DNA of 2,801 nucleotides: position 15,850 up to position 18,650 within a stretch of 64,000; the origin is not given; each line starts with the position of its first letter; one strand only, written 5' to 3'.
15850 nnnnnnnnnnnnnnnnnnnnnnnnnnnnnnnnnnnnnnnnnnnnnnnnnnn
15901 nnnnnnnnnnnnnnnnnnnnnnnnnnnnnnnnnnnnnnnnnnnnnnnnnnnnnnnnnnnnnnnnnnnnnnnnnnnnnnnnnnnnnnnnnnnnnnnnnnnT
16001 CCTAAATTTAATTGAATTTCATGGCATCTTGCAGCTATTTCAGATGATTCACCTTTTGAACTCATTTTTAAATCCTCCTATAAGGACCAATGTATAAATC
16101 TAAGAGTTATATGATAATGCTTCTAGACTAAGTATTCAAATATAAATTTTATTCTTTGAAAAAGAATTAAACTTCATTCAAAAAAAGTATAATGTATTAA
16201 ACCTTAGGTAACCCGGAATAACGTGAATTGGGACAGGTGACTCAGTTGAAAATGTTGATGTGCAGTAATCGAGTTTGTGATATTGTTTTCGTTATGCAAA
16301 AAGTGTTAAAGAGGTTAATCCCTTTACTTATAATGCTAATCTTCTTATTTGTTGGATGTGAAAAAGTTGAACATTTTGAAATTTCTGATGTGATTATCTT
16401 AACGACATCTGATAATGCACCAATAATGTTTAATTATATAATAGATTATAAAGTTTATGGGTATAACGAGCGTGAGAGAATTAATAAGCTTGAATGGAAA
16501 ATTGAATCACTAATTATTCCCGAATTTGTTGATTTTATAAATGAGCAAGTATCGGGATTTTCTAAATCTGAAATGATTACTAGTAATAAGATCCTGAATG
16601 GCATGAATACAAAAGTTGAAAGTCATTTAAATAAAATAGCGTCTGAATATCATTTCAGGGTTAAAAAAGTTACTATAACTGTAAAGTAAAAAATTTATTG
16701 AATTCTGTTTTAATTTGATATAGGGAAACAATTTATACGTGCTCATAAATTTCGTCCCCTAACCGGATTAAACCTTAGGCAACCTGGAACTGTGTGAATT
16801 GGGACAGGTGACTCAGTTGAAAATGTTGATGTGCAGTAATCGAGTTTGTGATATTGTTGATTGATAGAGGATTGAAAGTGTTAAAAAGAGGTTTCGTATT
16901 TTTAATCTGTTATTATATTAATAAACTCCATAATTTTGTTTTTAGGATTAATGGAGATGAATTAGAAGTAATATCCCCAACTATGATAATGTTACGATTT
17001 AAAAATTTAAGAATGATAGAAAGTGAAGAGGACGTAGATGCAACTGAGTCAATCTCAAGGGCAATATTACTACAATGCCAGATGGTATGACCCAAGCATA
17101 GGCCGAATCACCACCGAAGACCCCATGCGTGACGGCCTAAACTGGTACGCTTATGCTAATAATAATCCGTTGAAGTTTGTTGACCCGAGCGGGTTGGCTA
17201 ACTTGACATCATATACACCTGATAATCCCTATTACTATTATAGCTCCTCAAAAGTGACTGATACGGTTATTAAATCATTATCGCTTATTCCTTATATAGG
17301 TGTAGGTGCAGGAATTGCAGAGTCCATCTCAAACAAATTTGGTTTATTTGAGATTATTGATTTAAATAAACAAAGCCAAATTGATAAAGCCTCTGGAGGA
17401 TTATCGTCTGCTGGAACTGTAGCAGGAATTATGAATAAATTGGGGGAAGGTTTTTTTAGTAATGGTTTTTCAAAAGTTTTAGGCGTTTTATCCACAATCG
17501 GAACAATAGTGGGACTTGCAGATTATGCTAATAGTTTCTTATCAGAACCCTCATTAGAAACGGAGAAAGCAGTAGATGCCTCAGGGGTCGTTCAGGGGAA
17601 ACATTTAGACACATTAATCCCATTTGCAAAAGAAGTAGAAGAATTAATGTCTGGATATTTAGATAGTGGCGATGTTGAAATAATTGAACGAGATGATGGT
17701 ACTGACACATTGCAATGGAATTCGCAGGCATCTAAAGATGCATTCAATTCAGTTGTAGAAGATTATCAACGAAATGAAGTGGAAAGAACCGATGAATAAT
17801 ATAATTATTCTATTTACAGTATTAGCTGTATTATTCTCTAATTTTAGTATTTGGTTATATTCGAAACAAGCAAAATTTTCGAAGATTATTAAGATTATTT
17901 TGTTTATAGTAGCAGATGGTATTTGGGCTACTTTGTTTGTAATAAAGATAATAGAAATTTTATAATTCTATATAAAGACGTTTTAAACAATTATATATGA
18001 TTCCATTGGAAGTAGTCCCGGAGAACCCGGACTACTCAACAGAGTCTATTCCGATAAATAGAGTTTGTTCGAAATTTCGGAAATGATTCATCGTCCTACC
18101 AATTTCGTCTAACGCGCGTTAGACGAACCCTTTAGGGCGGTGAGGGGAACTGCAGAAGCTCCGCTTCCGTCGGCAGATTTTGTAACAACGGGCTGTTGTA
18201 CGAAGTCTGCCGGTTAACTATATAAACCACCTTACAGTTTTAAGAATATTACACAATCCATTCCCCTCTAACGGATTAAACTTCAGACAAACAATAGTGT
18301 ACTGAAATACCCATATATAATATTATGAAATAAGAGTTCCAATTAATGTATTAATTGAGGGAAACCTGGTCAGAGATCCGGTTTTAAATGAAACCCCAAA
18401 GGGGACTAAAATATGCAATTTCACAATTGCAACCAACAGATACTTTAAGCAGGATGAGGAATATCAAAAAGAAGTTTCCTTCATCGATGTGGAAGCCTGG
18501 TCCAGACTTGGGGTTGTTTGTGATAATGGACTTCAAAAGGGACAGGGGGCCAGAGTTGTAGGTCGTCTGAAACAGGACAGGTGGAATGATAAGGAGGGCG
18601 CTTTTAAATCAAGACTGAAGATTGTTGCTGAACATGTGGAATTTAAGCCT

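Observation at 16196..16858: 92-bp direct repeats bracket a lipoprotein gene; second copy leads into a degenerate paralogue disrupted by the Rhs cassette; third partial copy at 18262-18286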

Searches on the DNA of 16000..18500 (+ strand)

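Call 8: search_rna_families(source=window, start=16000, end=18500, threshold=evalue, max_evalue=10, show_alignments=2)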
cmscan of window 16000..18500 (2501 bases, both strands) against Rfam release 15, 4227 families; matches with E-value up to 10: 2.
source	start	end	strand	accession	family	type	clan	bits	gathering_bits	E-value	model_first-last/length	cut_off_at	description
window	16952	17098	+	RF03098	RAGATH-22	Gene; sRNA;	-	17.3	120.3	3.4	1-166/166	no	RAGATH-22 RNA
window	16503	16584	+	RF02111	IS009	Gene;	-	14.6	117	1.9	1-199/199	no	IS009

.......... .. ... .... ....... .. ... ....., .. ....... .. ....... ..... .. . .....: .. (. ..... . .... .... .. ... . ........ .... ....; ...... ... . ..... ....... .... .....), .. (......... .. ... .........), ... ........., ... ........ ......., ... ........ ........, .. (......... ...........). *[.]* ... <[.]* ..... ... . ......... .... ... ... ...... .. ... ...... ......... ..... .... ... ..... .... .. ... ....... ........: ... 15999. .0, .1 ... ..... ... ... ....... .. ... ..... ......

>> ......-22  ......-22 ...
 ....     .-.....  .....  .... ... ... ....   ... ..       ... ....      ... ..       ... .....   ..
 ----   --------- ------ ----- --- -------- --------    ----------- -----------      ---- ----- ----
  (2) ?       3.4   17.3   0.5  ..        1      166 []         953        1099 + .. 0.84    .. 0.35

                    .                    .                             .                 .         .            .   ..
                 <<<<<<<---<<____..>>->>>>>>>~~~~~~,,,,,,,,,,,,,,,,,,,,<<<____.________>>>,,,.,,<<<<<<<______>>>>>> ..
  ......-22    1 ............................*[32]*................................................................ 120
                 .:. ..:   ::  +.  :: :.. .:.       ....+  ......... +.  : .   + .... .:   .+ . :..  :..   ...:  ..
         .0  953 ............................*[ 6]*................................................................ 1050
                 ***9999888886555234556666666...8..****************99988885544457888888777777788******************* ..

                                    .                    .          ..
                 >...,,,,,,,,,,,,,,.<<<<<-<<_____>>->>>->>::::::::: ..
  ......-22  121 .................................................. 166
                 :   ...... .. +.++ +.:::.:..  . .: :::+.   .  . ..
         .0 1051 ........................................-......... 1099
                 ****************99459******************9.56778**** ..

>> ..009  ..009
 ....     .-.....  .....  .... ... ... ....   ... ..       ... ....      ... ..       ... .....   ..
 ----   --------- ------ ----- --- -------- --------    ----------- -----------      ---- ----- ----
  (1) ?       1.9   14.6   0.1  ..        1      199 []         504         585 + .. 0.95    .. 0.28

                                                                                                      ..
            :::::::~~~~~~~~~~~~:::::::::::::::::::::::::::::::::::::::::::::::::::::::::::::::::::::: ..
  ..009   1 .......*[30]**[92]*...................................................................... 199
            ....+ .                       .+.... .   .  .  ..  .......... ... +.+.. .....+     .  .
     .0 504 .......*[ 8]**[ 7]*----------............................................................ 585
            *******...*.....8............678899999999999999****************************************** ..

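Call 60: search_dna_similar(query=window:16100-18347:+, collection=phages, mode=distant, max_rows=10)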
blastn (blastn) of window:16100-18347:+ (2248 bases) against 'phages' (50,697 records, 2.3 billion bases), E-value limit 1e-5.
No match.

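Call 61: search_dna_similar(query=window:16100-18347:+, collection=plasmids, mode=distant, max_rows=10)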
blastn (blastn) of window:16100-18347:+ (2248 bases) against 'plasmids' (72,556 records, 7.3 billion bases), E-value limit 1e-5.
Records with a match: 1; places in all: 1; records where one place covers at least 80% of the query: 0.
Best place of each record, by identity: 80-90% 1.
By first word of the organism name: Monoglobus 1.
By predicted mobility (MOB-suite, as given by PLSDB): non-mobilizable 1.
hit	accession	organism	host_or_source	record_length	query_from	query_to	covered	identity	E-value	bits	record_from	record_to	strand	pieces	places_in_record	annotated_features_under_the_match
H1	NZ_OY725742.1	Monoglobus pectinilyticus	-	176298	1032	1098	3%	82.4%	2e-6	63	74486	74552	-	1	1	RHS repeat-associated core domain-containing protein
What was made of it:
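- Tried and rejected: blastn of 16100-18347 against the phage and plasmid sets returns only the Rhs core end (calls 60, 61).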

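Call 63: search_rna_families(sources=[L001, L002, L003, L004, L005], threshold=gathering)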
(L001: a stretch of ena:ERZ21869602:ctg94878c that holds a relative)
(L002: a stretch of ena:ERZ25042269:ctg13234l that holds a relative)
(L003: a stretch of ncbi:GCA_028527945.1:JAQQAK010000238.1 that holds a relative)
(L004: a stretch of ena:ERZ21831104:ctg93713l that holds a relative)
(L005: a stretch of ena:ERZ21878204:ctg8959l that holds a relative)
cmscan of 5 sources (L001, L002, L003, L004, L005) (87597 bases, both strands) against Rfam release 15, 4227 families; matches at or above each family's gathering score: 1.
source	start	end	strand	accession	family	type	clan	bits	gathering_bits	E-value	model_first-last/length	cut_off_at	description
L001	14305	14421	-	RF01497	ALIL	Cis-reg;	-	106.2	50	2.2e-26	1-117/117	no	ALIL pseudoknot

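Call 85: build_rna_model(alignment_id=A3, structure=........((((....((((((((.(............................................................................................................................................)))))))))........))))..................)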
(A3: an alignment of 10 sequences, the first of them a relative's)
Model R1 built from alignment A3 (10 sequences, 205 columns); structure: as given.
model positions 139; base pairs 13; branch points 0; effective number of sequences 4.39; information 0.59 bits per position. Calibrated on 0.2 Mb of random sequence (short: E-values are rough).
structure used (alignment columns):
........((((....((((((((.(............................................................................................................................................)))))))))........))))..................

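Call 87: search_with_rna_model(model_id=R1, sources=[L001, L002, L003, L004, L005, L019, L020, L006], max_evalue=1)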
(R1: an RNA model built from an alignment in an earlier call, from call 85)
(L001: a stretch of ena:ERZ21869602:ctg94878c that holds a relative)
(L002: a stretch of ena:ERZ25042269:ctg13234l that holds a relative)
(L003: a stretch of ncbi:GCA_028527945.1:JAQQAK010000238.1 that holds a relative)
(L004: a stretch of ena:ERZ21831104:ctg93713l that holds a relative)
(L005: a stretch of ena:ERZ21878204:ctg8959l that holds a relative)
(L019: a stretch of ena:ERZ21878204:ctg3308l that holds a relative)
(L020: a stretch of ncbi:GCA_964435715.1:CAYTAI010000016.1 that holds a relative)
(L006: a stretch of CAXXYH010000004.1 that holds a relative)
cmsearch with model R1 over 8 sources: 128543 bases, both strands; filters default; matches with E-value up to 1: 16.
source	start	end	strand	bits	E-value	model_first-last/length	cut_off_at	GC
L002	4331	4483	+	133.6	1.3e-24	1-139/139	no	0.5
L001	6080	6233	+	131.2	3.8e-24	1-139/139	no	0.51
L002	9615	9769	+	124.3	9.5e-23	1-139/139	no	0.47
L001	11182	11328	+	108.7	1.4e-19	1-139/139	no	0.48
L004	11949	12123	+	91.4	4.3e-16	1-139/139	no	0.47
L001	18246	18398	+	86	5.1e-15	1-139/139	no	0.4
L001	7331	7428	+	82.5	2.7e-14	1-139/139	no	0.58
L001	8343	8440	+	81.8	3.6e-14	1-139/139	no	0.57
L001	3110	3213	+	80.4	7.1e-14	1-139/139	no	0.48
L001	12106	12206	+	71.2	5e-12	1-139/139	no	0.55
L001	15789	15889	+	59.2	1.4e-09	1-139/139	no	0.56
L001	19473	19572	+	52.8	2.7e-08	1-139/139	no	0.55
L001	20285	20376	+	39.9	1.1e-05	1-139/139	no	0.46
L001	9456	9769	+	32.8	0.00029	1-139/139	no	0.46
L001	16981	17063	+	29.6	0.0013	1-139/139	no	0.57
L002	20805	20837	+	24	0.018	1-31/139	3'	0.55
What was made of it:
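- On Integron gene cassette / attC: The same model recovers 5 attC sites in L001 that were not used to build it, at E 1e-9 to 1e-3 (call 87).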
